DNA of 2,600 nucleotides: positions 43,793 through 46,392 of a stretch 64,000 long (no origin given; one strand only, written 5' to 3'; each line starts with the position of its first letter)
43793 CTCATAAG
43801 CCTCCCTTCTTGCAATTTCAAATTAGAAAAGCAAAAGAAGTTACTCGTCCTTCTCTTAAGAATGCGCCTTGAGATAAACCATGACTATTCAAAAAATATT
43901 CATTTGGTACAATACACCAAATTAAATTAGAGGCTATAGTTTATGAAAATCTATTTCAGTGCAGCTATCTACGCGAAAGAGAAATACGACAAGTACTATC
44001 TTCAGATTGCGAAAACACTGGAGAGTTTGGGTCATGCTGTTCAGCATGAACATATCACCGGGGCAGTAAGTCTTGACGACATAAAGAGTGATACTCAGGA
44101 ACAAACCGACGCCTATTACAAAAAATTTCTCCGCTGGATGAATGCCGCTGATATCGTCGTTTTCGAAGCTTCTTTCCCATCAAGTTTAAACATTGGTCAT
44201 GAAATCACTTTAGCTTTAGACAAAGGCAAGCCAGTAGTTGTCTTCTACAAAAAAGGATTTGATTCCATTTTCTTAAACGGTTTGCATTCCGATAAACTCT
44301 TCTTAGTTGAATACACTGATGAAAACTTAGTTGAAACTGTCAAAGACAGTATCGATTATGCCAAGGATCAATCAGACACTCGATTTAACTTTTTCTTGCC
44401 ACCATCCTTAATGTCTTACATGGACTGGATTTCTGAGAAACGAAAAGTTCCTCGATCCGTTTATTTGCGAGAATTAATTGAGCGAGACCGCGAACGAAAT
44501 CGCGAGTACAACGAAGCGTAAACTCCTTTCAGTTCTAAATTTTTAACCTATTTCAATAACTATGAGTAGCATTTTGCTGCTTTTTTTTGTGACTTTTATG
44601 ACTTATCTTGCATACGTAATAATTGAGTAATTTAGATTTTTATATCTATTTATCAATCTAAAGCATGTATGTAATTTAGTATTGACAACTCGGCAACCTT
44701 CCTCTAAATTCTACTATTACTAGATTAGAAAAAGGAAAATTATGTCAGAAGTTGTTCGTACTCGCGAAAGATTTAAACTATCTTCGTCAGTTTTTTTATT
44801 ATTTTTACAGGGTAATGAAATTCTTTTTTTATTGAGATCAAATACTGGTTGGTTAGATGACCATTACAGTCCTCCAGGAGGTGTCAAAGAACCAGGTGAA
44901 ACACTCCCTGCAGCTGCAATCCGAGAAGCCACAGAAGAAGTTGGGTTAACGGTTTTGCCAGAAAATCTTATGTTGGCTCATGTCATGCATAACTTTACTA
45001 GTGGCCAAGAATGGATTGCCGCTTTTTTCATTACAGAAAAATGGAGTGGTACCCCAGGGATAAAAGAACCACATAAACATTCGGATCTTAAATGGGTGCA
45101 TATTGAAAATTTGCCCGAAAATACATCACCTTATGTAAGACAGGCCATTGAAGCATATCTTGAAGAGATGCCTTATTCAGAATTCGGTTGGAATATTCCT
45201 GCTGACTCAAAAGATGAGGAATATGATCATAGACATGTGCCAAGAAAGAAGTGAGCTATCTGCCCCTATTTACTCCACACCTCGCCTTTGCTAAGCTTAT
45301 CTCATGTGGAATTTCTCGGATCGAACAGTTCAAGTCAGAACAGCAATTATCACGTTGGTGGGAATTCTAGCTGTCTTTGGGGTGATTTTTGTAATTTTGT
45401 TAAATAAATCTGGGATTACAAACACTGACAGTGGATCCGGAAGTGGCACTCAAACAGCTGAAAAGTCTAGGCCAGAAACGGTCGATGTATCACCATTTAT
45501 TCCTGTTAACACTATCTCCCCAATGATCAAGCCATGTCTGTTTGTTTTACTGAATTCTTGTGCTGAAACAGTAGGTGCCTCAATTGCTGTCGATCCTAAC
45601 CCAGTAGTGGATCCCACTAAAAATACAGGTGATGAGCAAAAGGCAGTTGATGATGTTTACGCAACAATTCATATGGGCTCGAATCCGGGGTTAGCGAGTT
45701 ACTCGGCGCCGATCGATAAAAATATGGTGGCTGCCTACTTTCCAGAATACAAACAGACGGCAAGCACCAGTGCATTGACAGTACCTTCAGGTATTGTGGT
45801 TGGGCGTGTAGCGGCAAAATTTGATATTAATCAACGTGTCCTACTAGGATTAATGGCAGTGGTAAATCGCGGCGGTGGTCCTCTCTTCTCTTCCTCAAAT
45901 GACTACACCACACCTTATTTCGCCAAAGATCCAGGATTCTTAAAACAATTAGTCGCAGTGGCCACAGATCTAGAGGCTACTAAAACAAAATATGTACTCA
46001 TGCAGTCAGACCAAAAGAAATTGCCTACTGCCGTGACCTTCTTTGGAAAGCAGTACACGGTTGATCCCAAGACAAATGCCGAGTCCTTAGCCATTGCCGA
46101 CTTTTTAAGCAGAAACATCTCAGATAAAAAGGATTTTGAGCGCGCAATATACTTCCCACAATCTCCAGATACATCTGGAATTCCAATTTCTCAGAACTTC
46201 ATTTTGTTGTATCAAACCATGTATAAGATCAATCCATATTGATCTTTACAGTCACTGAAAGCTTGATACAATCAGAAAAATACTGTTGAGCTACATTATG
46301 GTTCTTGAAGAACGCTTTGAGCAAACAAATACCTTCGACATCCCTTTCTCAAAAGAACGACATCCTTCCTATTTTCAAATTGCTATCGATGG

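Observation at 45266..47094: Conserved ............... motif immediately 5' of the ATG of three pilus-associated genes in place of an SD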

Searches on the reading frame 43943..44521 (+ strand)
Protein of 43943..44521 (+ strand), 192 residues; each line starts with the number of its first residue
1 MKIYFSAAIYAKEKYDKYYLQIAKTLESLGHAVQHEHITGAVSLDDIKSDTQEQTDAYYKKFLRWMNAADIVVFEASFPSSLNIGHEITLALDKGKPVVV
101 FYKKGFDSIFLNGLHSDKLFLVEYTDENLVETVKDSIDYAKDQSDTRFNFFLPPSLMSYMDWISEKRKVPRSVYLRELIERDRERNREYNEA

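Call 11: search_protein_families(library=pfam, proteins=[window:43943-44521:+], max_evalue=0.01)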
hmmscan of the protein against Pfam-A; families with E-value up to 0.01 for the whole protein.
window:43943-44521:+ (192 aa): 3 families
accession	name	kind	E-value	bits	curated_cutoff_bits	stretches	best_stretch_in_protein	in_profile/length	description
PF05014.21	Nuc_deoxyrib_tr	-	9.8e-06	26.1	28.8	1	3-104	1-99/117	Nucleoside 2-deoxyribosyltransferase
PF12651.13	RHH_3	-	0.0024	18.2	21.6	1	146-180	3-37/44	Ribbon-helix-helix domain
PF14359.12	DUF4406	-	0.0065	17.3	22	1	1-99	1-90/91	Domain of unknown function (DUF4406)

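Call 56: search_solved_structures(query=window:43943-44518:+, max_evalue=1)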
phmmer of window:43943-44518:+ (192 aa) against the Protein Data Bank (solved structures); distinct sequences matched with E-value up to 1: 13.
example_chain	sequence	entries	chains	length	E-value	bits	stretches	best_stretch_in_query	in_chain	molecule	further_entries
2klh_A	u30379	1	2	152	4.3e-07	33.2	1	3-135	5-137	c-Myc-responsive protein Rcl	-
4fyh_A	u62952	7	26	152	5.9e-07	32.7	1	3-135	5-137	Deoxyribonucleoside 5'-monophosphate N-glycosidase | 2'-deoxynucleoside 5'-phosphate N-hydrolase 1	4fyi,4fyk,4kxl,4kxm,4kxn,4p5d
2khz_A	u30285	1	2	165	6.9e-07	32.5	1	3-135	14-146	c-Myc-responsive protein Rcl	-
8rpt_B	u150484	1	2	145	0.002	21.2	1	3-131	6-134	2'-deoxynucleoside 5'-phosphate N-hydrolase 1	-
9i3q_A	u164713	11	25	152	0.0024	21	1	3-134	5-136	5-hydroxymethyl-dUMP N-hydrolase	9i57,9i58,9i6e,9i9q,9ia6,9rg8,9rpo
8rps_C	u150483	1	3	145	0.0027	20.8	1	3-131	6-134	2'-deoxynucleoside 5'-phosphate N-hydrolase 1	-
9da1_A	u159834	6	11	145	0.0027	20.8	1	3-131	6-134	5-hydroxymethyl-dUMP N-hydrolase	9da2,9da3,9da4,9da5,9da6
8os9_A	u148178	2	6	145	0.0027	20.8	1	3-131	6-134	2'-deoxynucleoside 5'-phosphate N-hydrolase 1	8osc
4p5e_A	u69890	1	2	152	0.0028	20.7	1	3-133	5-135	2'-deoxynucleoside 5'-phosphate N-hydrolase 1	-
8qhr_A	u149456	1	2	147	0.0061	19.6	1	3-130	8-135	2'-deoxynucleoside 5'-phosphate N-hydrolase 1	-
8rqd_C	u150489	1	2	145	0.0064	19.6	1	5-131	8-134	2'-deoxynucleoside 5'-phosphate N-hydrolase 1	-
8qhq_A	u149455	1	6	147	0.0076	19.3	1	3-130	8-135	2'-deoxynucleoside 5'-phosphate N-hydrolase 1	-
6n9j_A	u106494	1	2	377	0.058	16.4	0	16-51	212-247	Clostripain-related protein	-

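Call 73: search_protein_families(library=ncbifam, proteins=[window:43943-44518:+], max_evalue=0.01)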
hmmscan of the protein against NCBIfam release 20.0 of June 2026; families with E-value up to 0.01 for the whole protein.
window:43943-44518:+ (192 aa): 0 families

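Call 79: search_protein_families(library=pfam, alignment_id=A3, max_evalue=0.01)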
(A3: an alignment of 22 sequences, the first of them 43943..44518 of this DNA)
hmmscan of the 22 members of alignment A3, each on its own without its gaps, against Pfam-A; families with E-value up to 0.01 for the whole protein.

A. member 1, window:43943-44518:+ (192 aa): 3 families
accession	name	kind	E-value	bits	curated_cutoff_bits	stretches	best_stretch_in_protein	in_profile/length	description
PF05014.21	Nuc_deoxyrib_tr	-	9.8e-06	26.1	28.8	1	3-104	1-99/117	Nucleoside 2-deoxyribosyltransferase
PF12651.13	RHH_3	-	0.0024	18.2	21.6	1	146-180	3-37/44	Ribbon-helix-helix domain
PF14359.12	DUF4406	-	0.0065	17.3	22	1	1-99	1-90/91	Domain of unknown function (DUF4406)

B. families by the number of members that match (of 22 scanned): 7 families
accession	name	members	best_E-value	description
PF05014.21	Nuc_deoxyrib_tr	19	2.3e-09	Nucleoside 2-deoxyribosyltransferase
PF12651.13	RHH_3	6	0.0011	Ribbon-helix-helix domain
PF18306.6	LDcluster4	1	0.001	SLOG cluster4 family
PF00334.24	NDK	1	0.0026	Nucleoside diphosphate kinase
PF25696.1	Phage_Gp168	1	0.0049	Bacteriophage beta-clamp binding protein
PF14359.12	DUF4406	1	0.0065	Domain of unknown function (DUF4406)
PF08416.19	PTB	1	0.0081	Phosphotyrosine-binding domain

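Call 81: search_solved_structures(query=A3, max_evalue=1)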
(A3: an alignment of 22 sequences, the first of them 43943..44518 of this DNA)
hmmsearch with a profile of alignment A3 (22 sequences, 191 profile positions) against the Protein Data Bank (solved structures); distinct sequences matched with E-value up to 1: 16.
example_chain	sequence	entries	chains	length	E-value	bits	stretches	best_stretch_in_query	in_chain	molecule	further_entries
2klh_A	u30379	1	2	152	2e-19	73.4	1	3-136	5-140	c-Myc-responsive protein Rcl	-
4fyh_A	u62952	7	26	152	2.8e-19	72.9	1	3-136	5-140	Deoxyribonucleoside 5'-monophosphate N-glycosidase | 2'-deoxynucleoside 5'-phosphate N-hydrolase 1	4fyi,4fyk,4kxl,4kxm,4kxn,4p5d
2khz_A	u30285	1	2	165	8.9e-19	71.2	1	3-137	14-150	c-Myc-responsive protein Rcl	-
8rpt_B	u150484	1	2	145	1.4e-16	64.1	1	3-135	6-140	2'-deoxynucleoside 5'-phosphate N-hydrolase 1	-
8rps_C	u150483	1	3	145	2e-16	63.6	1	3-135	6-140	2'-deoxynucleoside 5'-phosphate N-hydrolase 1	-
9da1_A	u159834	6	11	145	4.8e-16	62.3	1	3-135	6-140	5-hydroxymethyl-dUMP N-hydrolase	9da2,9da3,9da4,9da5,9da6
8os9_A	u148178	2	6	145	4.8e-16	62.3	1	3-135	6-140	2'-deoxynucleoside 5'-phosphate N-hydrolase 1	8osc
9i3q_A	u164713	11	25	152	5e-16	62.3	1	3-136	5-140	5-hydroxymethyl-dUMP N-hydrolase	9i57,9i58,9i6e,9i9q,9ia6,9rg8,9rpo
4p5e_A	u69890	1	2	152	5.2e-16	62.2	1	3-136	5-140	2'-deoxynucleoside 5'-phosphate N-hydrolase 1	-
8qhr_A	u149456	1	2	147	7.6e-16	61.7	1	3-135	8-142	2'-deoxynucleoside 5'-phosphate N-hydrolase 1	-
8qhq_A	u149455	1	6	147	9.9e-16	61.3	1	3-135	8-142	2'-deoxynucleoside 5'-phosphate N-hydrolase 1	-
8rqd_C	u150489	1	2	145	1.5e-15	60.7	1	3-135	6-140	2'-deoxynucleoside 5'-phosphate N-hydrolase 1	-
8fz9_A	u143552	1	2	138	0.045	16.7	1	60-132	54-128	TIR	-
7m5h_A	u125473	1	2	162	0.18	14.8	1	2-106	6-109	Nucleoside 2-deoxyribosyltransferase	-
3l77_A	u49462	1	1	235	0.31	14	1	22-75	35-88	Short-chain alcohol dehydrogenase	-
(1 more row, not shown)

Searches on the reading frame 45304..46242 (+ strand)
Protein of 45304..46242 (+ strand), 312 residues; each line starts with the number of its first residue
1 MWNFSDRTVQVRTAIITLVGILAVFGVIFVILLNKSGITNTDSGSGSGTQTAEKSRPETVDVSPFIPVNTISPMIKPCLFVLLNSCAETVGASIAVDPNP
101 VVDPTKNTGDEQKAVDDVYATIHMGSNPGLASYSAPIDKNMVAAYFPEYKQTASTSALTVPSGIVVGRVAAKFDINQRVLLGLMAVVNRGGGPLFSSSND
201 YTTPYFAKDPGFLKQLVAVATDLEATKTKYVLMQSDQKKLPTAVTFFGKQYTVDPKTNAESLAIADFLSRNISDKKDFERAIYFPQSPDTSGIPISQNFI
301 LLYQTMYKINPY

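Call 11: search_protein_families(library=pfam, proteins=[window:45304-46242:+], max_evalue=0.01)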
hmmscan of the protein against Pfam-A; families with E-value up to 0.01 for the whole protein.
window:45304-46242:+ (312 aa): 0 families

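Call 12: find_encoding_contigs(protein=window:45304-46242:+, flank=10000, max_places=10)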
Protein window:45304-46242:+ (312 aa): no gene with exactly this product is on record in the collection.

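Call 13: find_homologous_proteins(query=window:45304-46239:+)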
Query window:45304-46239:+ (312 aa): 3 proteins with E <= 0.001 among 2583 candidates.
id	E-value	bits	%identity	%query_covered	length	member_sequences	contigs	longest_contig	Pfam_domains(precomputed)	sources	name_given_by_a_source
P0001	2.7e-201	685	100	100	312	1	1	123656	-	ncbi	-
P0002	2.0e-112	393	58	100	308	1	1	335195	-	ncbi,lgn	-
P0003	2.7e-81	291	48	100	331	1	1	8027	-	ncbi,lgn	ncbi:hypothetical protein BH10PAT2_BH10PAT2_2670 [soil metagenome]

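Call 14: find_encoding_contigs(protein=P0001, flank=10000)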
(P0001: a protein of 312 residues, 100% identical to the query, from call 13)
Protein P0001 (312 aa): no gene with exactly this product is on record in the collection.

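Call 15: find_encoding_contigs(protein=P0002, flank=10000)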
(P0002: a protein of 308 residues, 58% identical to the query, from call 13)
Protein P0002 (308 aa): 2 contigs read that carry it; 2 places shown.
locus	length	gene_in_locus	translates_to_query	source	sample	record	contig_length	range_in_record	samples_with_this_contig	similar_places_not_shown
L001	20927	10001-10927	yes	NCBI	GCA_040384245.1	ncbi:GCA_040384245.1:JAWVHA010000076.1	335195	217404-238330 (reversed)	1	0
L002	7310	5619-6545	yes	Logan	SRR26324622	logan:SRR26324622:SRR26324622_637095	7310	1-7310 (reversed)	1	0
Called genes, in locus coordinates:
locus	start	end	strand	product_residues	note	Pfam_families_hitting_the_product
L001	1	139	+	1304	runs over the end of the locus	PF10102:DUF2341, PF13385:Laminin_G_3, PF02973:Sialidase (faint), PF13385:Laminin_G_3, PF10102:DUF2341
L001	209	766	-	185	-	PF07963:N_methyl (faint)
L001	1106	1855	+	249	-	-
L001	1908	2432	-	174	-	-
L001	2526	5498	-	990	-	-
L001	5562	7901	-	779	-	-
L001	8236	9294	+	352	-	PF13649:Methyltransf_25 (faint), PF08241:Methyltransf_11 (faint)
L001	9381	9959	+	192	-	PF05014:Nuc_deoxyrib_tr (weak)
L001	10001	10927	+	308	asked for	-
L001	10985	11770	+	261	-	PF00485:PRK (faint), PF02224:Cytidylate_kin, PF13238:AAA_18 (faint)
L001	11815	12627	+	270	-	-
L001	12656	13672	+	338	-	PF11104:PilM_2, PF08841:DDR (faint), PF14450:FtsA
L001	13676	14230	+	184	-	-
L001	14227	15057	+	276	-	-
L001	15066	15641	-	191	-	PF12917:YfbR-like (weak), PF13023:HD_3 (weak), PF01966:HD (weak)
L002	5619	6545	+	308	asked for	-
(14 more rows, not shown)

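Call 16: find_encoding_contigs(protein=P0003, flank=10000)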
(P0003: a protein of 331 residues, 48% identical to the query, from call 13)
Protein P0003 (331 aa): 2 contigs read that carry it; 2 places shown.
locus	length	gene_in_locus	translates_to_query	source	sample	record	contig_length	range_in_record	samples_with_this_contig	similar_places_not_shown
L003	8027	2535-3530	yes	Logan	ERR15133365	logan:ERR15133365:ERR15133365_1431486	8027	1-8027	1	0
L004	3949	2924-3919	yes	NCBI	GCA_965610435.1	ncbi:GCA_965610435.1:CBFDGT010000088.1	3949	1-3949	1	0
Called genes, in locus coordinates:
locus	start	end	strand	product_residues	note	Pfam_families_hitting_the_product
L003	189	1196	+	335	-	PF08241:Methyltransf_11 (faint), PF13649:Methyltransf_25 (faint)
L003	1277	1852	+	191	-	PF05014:Nuc_deoxyrib_tr (weak)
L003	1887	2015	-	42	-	-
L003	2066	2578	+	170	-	PF00293:NUDIX, PF14815:NUDIX_4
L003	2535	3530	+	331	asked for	-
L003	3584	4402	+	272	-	-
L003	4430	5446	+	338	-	PF11104:PilM_2, PF25216:Volactin (weak), PF14450:FtsA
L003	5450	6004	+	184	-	-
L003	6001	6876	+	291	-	-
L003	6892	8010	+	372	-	PF01757:Acyl_transf_3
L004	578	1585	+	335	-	PF08241:Methyltransf_11 (faint), PF13649:Methyltransf_25 (faint)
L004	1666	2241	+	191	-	PF05014:Nuc_deoxyrib_tr (weak)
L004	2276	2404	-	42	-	-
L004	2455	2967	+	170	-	PF00293:NUDIX, PF14815:NUDIX_4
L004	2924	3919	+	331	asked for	-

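Call 57: search_solved_structures(query=window:45304-46239:+, max_evalue=1)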
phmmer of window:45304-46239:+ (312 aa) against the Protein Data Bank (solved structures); distinct sequences matched with E-value up to 1: 0.

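Call 71: predict_structure(alignment_id=A2)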
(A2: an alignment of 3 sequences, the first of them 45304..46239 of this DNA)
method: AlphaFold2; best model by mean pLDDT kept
length: 312 residues; sequences in the alignment: 3
mean_pLDDT: 50.6   pTM: 0.47
mean pLDDT of the five models: 50.6, 49.6, 49.0, 46.5, 43.1
residues with pLDDT >= 90: 0; 70-90: 73; 50-70: 83; < 50: 156
segments of 3 or more residues with pLDDT < 50: 1-4, 34-131, 189-205, 280-312
pLDDT, mean of each block of 10 residues (from residue 1): 42 68 72 45 29 27 25 26 29 29 33 34 35 66 76 62 68 67 58 38 48 77 83 75 65 61 72 58 35 32 37 29
secondary structure, 60 per line:
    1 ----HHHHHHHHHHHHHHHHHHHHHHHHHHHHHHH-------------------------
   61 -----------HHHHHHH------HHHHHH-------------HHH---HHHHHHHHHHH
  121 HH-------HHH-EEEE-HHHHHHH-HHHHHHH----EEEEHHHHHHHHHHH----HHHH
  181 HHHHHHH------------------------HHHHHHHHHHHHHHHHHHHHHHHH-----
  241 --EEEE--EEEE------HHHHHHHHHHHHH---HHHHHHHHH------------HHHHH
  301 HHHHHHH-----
elements in order: H5-35 H72-78 H85-90 H110-122 E134-137 H139-145 H147-153 E158-161 H162-172 H177-187 H212-235 E243-246 E249-252 H259-271 H275-283 H296-307

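Call 73: search_protein_families(library=ncbifam, proteins=[window:45304-46239:+], max_evalue=0.01)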
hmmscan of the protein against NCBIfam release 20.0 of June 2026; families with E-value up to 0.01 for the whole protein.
window:45304-46239:+ (312 aa): 0 families

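Call 80: search_protein_representatives(alignment_id=A2)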
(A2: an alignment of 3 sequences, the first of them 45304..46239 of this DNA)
Query: 3 sequences, 312 profile positions. Proteins with E-value up to 0.001 (for the whole library): 20; up to 1e-10: 16; up to 1e-30: 15. The best 20 are listed.
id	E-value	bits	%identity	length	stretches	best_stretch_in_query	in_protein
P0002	3.1e-171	585.0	-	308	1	1-312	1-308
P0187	1.3e-110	385.8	-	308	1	5-312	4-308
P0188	3.4e-102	358.2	-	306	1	1-312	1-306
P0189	2.1e-91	322.8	-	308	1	1-312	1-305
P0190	4.8e-84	298.6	-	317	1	1-312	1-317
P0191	1.3e-65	238.0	-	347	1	7-312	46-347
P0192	7.1e-64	232.3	-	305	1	5-311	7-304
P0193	1.2e-59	218.5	-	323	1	3-311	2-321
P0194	2.2e-55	204.4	-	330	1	8-312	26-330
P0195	4.3e-49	183.8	-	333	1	4-311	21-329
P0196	6.6e-46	173.3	-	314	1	11-311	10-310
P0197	7.5e-39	150.1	-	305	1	3-311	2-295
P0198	2.6e-36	141.8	-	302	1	3-311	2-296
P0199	6.9e-35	137.1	-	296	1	51-311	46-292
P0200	1.9e-34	135.6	-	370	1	10-311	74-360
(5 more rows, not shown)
